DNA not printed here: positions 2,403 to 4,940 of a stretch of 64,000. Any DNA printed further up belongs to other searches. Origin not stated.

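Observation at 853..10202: Candidate undescribed WYL-regulated defence/membrane-remodelling module: NERD-helicase, TM peptide, WYL, Zn-ribbon and three dynamins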

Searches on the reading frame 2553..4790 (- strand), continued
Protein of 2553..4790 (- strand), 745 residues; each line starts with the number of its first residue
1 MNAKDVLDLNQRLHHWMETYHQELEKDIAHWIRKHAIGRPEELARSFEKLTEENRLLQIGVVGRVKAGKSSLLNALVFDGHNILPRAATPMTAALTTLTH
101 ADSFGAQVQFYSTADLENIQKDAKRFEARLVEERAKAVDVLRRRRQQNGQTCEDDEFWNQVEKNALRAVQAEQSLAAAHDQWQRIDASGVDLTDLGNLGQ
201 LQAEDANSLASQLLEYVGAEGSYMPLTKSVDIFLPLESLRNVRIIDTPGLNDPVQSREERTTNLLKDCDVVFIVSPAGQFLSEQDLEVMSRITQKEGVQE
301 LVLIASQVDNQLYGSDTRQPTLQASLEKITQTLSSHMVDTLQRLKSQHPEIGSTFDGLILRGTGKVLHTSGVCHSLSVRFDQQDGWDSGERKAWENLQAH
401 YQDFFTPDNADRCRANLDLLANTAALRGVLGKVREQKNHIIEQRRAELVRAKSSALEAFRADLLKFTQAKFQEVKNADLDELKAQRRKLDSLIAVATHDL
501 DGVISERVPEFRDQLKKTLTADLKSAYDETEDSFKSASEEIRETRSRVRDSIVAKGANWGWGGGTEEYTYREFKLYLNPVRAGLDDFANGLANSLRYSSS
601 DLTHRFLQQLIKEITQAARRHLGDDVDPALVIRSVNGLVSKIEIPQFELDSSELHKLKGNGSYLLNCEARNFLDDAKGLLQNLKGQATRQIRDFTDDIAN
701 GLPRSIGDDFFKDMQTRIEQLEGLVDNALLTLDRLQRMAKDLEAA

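Call 25: search_solved_structures(query=window:2553-4790:-, max_evalue=1)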
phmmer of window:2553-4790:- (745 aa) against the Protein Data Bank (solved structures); distinct sequences matched with E-value up to 1: 10.
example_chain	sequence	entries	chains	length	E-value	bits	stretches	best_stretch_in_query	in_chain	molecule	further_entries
5owv_A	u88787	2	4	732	7.3e-12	48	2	212-309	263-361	GTP-binding protein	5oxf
2j68_A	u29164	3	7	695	8.9e-08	34.5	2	45-138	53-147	BACTERIAL DYNAMIN-LIKE PROTEIN | DYNAMIN FAMILY PROTEIN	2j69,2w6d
5owv_C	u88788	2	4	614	4.5e-06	28.9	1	54-129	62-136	GTP-binding protein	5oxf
7aoi_XL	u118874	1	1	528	0.0084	18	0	47-78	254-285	GTP-binding protein, putative,mt-EngA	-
6yxx_EA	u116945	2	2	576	0.011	17.6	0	47-78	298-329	mt-EngA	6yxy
7am2_BU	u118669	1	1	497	0.18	13.6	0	52-80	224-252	GTPase Der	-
6teo_A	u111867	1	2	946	0.26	13.1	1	54-103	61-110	Pre-mRNA-splicing factor SNU114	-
3jcm_H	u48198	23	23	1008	0.27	13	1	54-103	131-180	Pre-mRNA-splicing factor SNU114 | SNU114 isoform 1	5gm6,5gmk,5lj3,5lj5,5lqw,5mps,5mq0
5gam_C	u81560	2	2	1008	0.28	13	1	54-103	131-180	Pre-mRNA-splicing factor SNU114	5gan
1mky_A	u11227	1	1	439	0.4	12.5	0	38-81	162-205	Probable GTP-binding protein engA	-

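Call 39: search_protein_families(library=padloc, proteins=[L110:13639-15249:+, L110:15306-15887:+, L110:15898-16893:+, L112:7331-9517:+, L112:9514-11478:+, L112:11522-12340:+, L111:7231-7428:+], max_evalue=0.01)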
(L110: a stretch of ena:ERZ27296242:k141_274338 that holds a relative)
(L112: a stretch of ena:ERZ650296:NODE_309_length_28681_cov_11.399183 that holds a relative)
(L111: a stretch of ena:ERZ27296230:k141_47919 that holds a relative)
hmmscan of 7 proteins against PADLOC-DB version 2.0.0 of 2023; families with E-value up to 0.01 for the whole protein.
L110:13639-15249:+ (536 aa): 2 families
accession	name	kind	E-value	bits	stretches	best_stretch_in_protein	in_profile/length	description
PDLC04409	PDC-M09B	-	1.1e-13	48.6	1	74-434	37-392/480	-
PDLC04408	PDC-M09B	-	1.5e-08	31.6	1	86-461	53-425/486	-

L110:15306-15887:+ (193 aa): 0 families

L110:15898-16893:+ (331 aa): 2 families
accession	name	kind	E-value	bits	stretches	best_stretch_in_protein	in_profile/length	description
PDLC04407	PDC-M09A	-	2.5e-28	97.4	1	37-293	8-265/282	-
PDLC04406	PDC-M09A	-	8.3e-26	89.2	1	113-308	128-323/330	-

L112:7331-9517:+ (728 aa): 0 families

L112:9514-11478:+ (654 aa): 3 families
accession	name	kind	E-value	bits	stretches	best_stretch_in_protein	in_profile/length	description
PDLC03841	LeoBC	-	1.7e-05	22.2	0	32-73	51-94/601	-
PDLC03839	LeoA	-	0.00096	16.3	0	40-78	41-79/559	-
PDLC04140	mad8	-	0.0014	16.2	0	58-83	29-54/314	mads_8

L112:11522-12340:+ (272 aa): 5 families
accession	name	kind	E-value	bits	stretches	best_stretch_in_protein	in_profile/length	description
PDLC00648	ZorA3|ZorA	-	8.1e-08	29.4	1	4-238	251-484/692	MotA/ExbB/TolQ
PDLC00647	ZorA3|ZorA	-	2.8e-06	24.1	1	5-235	280-489/780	MotA/ExbB/TolQ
PDLC03865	LmuB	-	2.2e-05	20.9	1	13-240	521-750/1007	-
PDLC02414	Aga_SIR2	-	0.0014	16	1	50-163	12-113/313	-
PDLC04897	PDC-S06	-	0.0015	15.2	0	32-147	273-392/727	-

L111:7231-7428:+ (65 aa): 0 families

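Call 40: search_protein_families(library=pfam, proteins=[L110:13639-15249:+, L110:15306-15887:+, L110:15898-16893:+, L112:7331-9517:+, L112:9514-11478:+, L112:11522-12340:+, L111:7231-7428:+, L021:7753-8175:+], max_evalue=0.05)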
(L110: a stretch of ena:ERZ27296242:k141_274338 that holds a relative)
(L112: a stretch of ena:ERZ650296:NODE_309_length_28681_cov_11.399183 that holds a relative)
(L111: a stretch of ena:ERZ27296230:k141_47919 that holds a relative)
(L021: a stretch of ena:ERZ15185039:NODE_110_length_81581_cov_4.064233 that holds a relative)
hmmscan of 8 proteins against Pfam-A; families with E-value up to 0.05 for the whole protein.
L110:13639-15249:+ (536 aa): 1 family
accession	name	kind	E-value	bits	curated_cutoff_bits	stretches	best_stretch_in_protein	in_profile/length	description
PF22554.1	Chap-C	-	0.025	15.7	27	1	203-244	42-83/91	TY-Chap C-terminal domain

L110:15306-15887:+ (193 aa): 0 families

L110:15898-16893:+ (331 aa): 2 families
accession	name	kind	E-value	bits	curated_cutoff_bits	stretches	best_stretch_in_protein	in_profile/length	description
PF23854.1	DUF7217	-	0.028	14.6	29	0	207-271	123-188/238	Domain of unknown function (DUF7217)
PF01972.22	SDH_protease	-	0.04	13.4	31.3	0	25-68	169-213/286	ClpP-like SDH-type serine proteinase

L112:7331-9517:+ (728 aa): 7 families
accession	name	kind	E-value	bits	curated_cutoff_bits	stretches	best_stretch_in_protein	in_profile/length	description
PF02492.25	cobW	-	0.006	16.6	20.7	0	53-72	3-22/180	CobW/HypB/UreG, nucleotide-binding domain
PF00005.33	ABC_tran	-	0.015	16.3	25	1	51-78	12-39/137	ABC transporter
PF05729.18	NACHT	-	0.019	15.2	26.7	0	129-179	53-113/167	NACHT domain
PF13401.12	AAA_22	-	0.032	15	27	0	50-90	5-33/130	AAA domain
PF13191.12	AAA_16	-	0.033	15.1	32.6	1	47-224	21-167/167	AAA ATPase domain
PF13238.12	AAA_18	-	0.046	14.6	29.4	0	54-123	2-79/128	AAA domain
PF03193.22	RsgA_GTPase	-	0.047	13.9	30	0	181-240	16-75/174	RsgA GTPase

L112:9514-11478:+ (654 aa): 3 families
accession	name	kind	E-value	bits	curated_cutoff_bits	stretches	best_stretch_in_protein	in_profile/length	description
PF00350.29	Dynamin_N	-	3.5e-05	24.3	27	1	59-210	1-135/168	Dynamin family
PF17675.6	APG6_N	-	0.00025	21.9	45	1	533-604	45-116/132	Apg6 coiled-coil region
PF01926.29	MMR_HSR1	-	0.044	14.3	21.9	0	59-78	2-21/113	50S ribosome-binding GTPase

L112:11522-12340:+ (272 aa): 11 families
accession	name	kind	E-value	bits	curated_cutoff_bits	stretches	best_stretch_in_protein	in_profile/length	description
PF06009.19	Laminin_II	-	3.2e-05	24.4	33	0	5-69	34-96/138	Laminin Domain II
PF15372.11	DUF4600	-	0.00072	20.3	27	1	41-106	17-82/128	Domain of unknown function (DUF4600)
PF08663.15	HalX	-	0.0016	19.3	23.2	0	17-55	21-59/68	HalX domain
PF00804.31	Syntaxin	-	0.0028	17.9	26.7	1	34-130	5-95/157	Syntaxin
PF04513.17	Baculo_PEP_C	-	0.0065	17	38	0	92-141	31-80/140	Baculovirus polyhedron envelope protein, PEP, C terminus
PF14362.11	DUF4407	-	0.0081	15.9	31.3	0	4-184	111-232/297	Domain of unknown function (DUF4407)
PF20379.3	DUF6674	-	0.012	15.6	28.5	1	14-115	5-100/251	Family of unknown function (DUF6674)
PF06103.16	DUF948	-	0.017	15.7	37.2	0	24-69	19-64/89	Bacterial protein of unknown function (DUF948)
PF01544.23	CorA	-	0.031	14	27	1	67-178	104-220/292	CorA-like Mg2+ transporter protein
PF11068.13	YlqD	-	0.034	14.9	27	0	74-144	13-83/131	YlqD protein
PF02108.21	FliH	-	0.042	14.2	24.1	1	84-131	5-52/128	Flagellar assembly protein FliH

L111:7231-7428:+ (65 aa): 0 families

L021:7753-8175:+ (140 aa): 0 families

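Call 54: search_protein_families(library=padloc, alignment_id=A3, max_evalue=1e-10)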
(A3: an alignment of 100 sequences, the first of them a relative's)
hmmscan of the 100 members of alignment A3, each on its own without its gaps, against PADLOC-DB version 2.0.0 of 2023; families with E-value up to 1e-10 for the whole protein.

A. member 1, L001:512-3982:+ (1156 aa): 33 families (the best 25 are shown)
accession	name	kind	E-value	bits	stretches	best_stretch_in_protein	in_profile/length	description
PDLC03802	RTasHel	-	3.5e-37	126.6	2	376-509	162-271/675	DRT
PDLC00117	GajB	-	6.5e-37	125.3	1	369-504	179-295/604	UrvD helicase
PDLC00132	GajB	-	5e-33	112.6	2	368-508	174-296/625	UrvD helicase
PDLC00127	GajB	-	8.2e-29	98.5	1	359-508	152-286/594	UrvD helicase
PDLC00114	GajB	-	8.6e-27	92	1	363-508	170-296/635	UrvD helicase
PDLC00130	GajB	-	1.3e-26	91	1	375-508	172-287/589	UrvD helicase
PDLC00122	GajB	-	8.8e-26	88.9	1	391-508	145-244/502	UrvD helicase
PDLC00112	GajB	-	4.5e-24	83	1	371-505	171-289/581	UrvD helicase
PDLC00119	GajB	-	1.6e-22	78.2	1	378-508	188-297/565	UrvD helicase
PDLC00123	GajB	-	2.3e-21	74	0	391-509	159-257/540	UrvD helicase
PDLC00110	GajB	-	4.4e-20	69.8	1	356-508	221-358/725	UrvD helicase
PDLC00149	GajB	-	7.3e-20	68.9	1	375-504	170-283/577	UrvD helicase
PDLC00103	GajB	-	8.1e-20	69.3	0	371-514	174-298/612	UrvD helicase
PDLC00107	GajB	-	5.9e-19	66.1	0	33-99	16-84/587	UrvD helicase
PDLC00129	GajB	-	1.5e-18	64.7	0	382-508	198-306/594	UrvD helicase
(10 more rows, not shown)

B. families by the number of members that match (of 100 scanned): 244 families (the first 25 are shown)
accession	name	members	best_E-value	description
PDLC01652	WYL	6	5.5e-27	"CAS-I,CAS-II,CAS-III,CAS-IV,CAS-V,CAS-VI; associated_signaling"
PDLC01457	WYL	6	8.9e-22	"CAS-I,CAS-II,CAS-III,CAS-IV,CAS-V,CAS-VI; associated_signaling"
PDLC02500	BrxHI|BrxHII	4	6.5e-73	BrxHI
PDLC02621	DrmD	4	4.8e-62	DrmD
PDLC04556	PDC-M27C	4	2.6e-24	-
PDLC04554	PDC-M27C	4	8e-19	-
PDLC03830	ZacC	3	0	-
PDLC03047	REase_I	3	0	Type I restriction enzyme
PDLC02619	DrmD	3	7.7e-193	DrmD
PDLC03042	REase_I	3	2.4e-154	Type I restriction enzyme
PDLC02623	DrmD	3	1.5e-56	DrmD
PDLC02843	DpdE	3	2.8e-47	DpdE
PDLC02633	DrmD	3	2.1e-30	DrmD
PDLC03828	ZacA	2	7.3e-116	-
PDLC00659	HmaA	2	1.1e-54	SNF2 helicase / DEAD-box helicase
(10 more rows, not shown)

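Call 66: search_dna_similar(query=window:2553-4790:-, collection=plasmids, mode=protein, max_evalue=1e-20, max_rows=25)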
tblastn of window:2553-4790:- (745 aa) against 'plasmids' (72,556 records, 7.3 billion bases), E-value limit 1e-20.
Records with a match: 11; places in all: 11; records where one place covers at least 80% of the query: 4.
Best place of each record, by identity: <60% 11.
By first word of the organism name: Escherichia 6; Pseudomonas 2; Calditerrivibrio 1; Photobacterium 1; Moraxella 1.
By predicted mobility (MOB-suite, as given by PLSDB): non-mobilizable 9; conjugative 2.
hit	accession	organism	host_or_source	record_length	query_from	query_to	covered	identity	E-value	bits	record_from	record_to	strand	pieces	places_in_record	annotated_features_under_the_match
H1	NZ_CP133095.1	Pseudomonas aeruginosa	Homo sapiens,pus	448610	1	744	100%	41.4%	2e-151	495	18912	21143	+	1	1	dynamin family protein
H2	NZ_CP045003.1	Pseudomonas aeruginosa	Homo sapiens,single cell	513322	1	744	100%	41.4%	2e-151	495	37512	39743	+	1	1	dynamin family protein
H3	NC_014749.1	Calditerrivibrio nitroreducens DSM 19672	terrestrial hot spring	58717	36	739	94%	32.2%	5e-88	311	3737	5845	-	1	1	dynamin family protein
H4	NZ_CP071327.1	Photobacterium ganghwense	cell culture,Seashore sediment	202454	41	720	91%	24.4%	6e-35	150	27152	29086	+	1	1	dynamin family protein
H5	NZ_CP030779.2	Escherichia albertii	-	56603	43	309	36%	38.8%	1e-34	150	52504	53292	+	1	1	dynamin family protein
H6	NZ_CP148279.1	Escherichia coli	-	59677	43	309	36%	38.8%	1e-34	150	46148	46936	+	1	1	dynamin family protein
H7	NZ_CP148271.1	Escherichia coli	-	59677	43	309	36%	38.8%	1e-34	150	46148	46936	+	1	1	dynamin family protein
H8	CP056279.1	Escherichia coli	culture,Wastewater effluent sample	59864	43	309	36%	38.8%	1e-34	150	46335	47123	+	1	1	dynamin family protein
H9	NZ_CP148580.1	Escherichia coli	Homo sapiens,single cell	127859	43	309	36%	38.8%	1e-34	150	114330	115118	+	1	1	dynamin family protein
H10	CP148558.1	Escherichia coli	-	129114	45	309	32%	41.8%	3e-32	166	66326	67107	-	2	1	dynamin family protein | hypothetical protein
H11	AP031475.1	Moraxella osloensis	-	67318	52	309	35%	32.5%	5e-25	119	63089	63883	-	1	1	dynamin family protein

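Call 70: get_annotated_region(hit=H1, flank=9000)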
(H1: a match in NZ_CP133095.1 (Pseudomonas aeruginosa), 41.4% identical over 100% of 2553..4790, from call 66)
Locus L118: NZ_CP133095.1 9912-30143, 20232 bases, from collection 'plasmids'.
description: Pseudomonas aeruginosa strain pae001 plasmid ppae01, complete sequence
organism: Pseudomonas aeruginosa (NCBI taxid 287)
taxonomy: Bacteria; Pseudomonadota; Gammaproteobacteria; Pseudomonadales; Pseudomonadaceae; Pseudomonas; Pseudomonas aeruginosa
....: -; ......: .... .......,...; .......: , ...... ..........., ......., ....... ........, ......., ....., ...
typing (MOB-suite, as given by PLSDB): non-mobilizable; replicon rep_cluster_1115; mating-pair formation MPF_I
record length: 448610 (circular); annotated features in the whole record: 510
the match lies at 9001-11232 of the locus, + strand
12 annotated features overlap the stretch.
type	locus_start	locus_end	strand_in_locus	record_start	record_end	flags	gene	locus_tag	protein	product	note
CDS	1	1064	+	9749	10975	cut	-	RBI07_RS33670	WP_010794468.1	IS256-like element ISPa1328 family transposase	-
CDS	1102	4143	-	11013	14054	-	-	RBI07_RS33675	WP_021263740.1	DEAD/DEAH box helicase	-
CDS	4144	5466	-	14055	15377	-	-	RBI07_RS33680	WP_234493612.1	EH signature domain-containing protein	-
CDS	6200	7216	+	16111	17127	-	-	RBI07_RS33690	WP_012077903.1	WYL domain-containing protein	-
CDS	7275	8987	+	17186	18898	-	-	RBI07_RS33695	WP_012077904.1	dynamin family protein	-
CDS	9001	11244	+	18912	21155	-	-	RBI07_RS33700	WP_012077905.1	dynamin family protein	-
CDS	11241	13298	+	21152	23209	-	-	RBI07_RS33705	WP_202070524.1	dynamin family protein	-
CDS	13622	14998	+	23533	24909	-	-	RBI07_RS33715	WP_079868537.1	IS30 family transposase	-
CDS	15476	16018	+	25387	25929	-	-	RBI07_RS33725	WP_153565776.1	hypothetical protein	-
CDS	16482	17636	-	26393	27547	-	-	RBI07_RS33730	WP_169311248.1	site-specific integrase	GO:0015074 - DNA integration [Evidence IEA]; GO:0006310 - DNA recombination [Evidence IEA]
CDS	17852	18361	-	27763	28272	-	-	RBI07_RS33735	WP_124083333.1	hypothetical protein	-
CDS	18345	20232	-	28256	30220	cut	-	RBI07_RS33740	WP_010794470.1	integrase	-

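Call 86: search_solved_structures(query=A1, max_evalue=0.1)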
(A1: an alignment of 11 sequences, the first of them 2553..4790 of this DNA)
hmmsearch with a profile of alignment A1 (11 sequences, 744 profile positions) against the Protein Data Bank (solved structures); distinct sequences matched with E-value up to 0.1: 16.
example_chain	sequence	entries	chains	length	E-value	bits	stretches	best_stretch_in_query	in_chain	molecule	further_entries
5owv_A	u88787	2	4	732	6.1e-18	68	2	41-137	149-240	GTP-binding protein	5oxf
2j68_A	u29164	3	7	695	4.4e-11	45.3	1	48-141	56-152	BACTERIAL DYNAMIN-LIKE PROTEIN | DYNAMIN FAMILY PROTEIN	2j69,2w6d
5owv_C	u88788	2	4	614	3e-08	36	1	42-129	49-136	GTP-binding protein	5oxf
7aoi_XL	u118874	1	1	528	2.3e-05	26.5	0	46-77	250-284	GTP-binding protein, putative,mt-EngA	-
6yxx_EA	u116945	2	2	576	3e-05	26.1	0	46-77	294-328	mt-EngA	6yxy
9em9_A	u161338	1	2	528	0.00097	21.1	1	61-326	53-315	Slr0869 protein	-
7am2_BU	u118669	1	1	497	0.0011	20.9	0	47-77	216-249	GTPase Der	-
9bs0_W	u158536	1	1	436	0.0085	18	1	52-188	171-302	GTPase Der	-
2hjg_A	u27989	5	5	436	0.01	17.7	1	52-188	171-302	GTP-binding protein engA | GTPase Der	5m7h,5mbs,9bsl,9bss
4dcs_A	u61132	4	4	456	0.011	17.6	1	52-188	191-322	GTP-BINDING PROTEIN ENGA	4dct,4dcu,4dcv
1xzp_A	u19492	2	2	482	0.027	16.3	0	243-296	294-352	Probable tRNA modification GTPase trmE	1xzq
7xgg_A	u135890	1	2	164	0.032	16.1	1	589-708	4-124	BCL-xL and MCL-1 dual inhibitor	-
8fjg_A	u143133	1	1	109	0.043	15.6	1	439-526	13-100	H12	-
9u57_A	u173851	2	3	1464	0.049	15.4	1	58-76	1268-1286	ABC transporter C family member 2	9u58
9li5_A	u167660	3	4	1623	0.051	15.4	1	58-76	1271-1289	ABC transporter C family member 2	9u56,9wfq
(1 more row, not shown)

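Call 89: get_annotated_region(hit=H3, flank=7000)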
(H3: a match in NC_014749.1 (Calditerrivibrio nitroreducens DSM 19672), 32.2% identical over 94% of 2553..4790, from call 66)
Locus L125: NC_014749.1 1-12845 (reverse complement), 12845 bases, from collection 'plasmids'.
description: Calditerrivibrio nitroreducens DSM 19672 plasmid pCALNI01, complete sequence
organism: Calditerrivibrio nitroreducens DSM 19672 (NCBI taxid 768670)
taxonomy: Bacteria; Deferribacterota; Deferribacteres; Deferribacterales; Calditerrivibrionaceae; Calditerrivibrio; Calditerrivibrio nitroreducens; Calditerrivibrio nitroreducens DSM 19672
host: -; source: terrestrial hot spring; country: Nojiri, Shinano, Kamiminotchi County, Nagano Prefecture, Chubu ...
typing (MOB-suite, as given by PLSDB): non-mobilizable; replicon rep_cluster_200
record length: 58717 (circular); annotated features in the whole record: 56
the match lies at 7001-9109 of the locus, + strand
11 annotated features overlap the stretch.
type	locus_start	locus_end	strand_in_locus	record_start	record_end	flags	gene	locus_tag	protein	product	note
CDS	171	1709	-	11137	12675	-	-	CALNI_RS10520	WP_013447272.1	ATP-binding protein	-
CDS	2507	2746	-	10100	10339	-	-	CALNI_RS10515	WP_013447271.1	hypothetical protein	-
CDS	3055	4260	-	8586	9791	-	-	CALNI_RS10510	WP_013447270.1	RNA-guided endonuclease TnpB family protein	-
CDS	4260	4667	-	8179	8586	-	tnpA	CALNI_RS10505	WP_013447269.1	IS200/IS605 family transposase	-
CDS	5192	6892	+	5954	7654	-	-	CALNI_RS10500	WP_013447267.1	dynamin family protein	-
CDS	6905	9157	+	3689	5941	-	-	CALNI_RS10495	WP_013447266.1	dynamin family protein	-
CDS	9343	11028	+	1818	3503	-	-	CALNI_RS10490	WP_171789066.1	dynamin family protein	-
CDS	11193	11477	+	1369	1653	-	-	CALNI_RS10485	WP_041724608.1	right-handed parallel beta-helix repeat-containing protein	-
CDS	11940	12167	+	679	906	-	-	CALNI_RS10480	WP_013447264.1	hypothetical protein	-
CDS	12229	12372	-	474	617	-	-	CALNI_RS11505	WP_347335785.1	DUF350 domain-containing protein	-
CDS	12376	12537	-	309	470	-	-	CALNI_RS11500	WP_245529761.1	hypothetical protein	-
